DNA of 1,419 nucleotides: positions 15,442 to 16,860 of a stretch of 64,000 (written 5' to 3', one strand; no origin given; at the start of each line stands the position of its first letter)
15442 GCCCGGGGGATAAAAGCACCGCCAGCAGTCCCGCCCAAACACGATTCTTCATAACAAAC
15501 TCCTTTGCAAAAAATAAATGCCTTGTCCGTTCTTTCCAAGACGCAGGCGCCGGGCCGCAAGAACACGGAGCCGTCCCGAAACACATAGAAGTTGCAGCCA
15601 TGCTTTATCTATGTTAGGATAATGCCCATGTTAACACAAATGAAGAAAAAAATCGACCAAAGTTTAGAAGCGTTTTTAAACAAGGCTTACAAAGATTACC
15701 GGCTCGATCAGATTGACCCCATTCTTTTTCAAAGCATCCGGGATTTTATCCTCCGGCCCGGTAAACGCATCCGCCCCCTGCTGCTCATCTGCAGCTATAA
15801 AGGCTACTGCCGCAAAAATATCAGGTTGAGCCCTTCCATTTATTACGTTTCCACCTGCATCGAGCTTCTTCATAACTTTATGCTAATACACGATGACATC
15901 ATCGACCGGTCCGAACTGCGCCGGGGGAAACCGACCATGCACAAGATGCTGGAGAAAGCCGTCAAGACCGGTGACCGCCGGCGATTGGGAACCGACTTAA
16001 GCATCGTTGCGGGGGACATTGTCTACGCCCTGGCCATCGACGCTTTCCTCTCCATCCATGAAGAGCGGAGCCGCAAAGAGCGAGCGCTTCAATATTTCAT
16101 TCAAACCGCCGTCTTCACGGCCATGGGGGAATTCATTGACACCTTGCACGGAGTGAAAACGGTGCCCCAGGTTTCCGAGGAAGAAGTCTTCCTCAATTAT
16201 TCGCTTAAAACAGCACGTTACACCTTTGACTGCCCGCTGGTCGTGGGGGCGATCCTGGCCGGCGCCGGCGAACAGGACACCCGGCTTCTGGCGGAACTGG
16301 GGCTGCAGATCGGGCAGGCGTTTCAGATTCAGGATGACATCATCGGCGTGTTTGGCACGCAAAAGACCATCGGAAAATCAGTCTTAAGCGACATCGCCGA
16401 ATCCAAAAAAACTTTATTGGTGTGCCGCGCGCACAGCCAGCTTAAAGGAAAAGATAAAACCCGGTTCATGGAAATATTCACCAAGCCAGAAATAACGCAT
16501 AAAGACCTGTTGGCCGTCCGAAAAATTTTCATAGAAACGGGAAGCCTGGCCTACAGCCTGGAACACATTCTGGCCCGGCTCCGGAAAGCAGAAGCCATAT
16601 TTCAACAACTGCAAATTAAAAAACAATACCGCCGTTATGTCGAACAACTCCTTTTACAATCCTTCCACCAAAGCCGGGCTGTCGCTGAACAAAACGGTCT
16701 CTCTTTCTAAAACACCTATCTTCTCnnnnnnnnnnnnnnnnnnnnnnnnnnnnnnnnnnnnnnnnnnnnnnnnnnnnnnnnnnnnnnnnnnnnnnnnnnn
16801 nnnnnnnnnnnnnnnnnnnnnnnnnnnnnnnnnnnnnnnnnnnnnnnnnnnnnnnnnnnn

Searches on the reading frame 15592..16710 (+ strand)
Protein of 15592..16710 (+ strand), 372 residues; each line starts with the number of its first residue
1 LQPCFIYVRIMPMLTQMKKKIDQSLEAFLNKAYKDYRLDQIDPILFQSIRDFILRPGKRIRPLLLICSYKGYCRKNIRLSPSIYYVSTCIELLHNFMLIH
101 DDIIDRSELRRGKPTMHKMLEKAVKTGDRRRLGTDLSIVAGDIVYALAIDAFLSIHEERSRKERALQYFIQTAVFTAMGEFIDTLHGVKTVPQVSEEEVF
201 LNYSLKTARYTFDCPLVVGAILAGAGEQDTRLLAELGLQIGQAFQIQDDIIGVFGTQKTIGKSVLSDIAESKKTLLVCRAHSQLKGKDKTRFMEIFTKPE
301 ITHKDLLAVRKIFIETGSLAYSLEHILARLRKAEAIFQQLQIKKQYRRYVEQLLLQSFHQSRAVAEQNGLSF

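Call 9: search_protein_families(library=pfam, proteins=[window:15592-16710:+], max_evalue=0.001)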
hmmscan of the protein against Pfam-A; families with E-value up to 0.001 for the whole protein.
window:15592-16710:+ (372 aa): 1 family
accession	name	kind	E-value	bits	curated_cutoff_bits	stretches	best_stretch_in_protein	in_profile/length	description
PF00348.22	polyprenyl_synt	-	2e-54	184.9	27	1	44-304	3-242/251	Polyprenyl synthetase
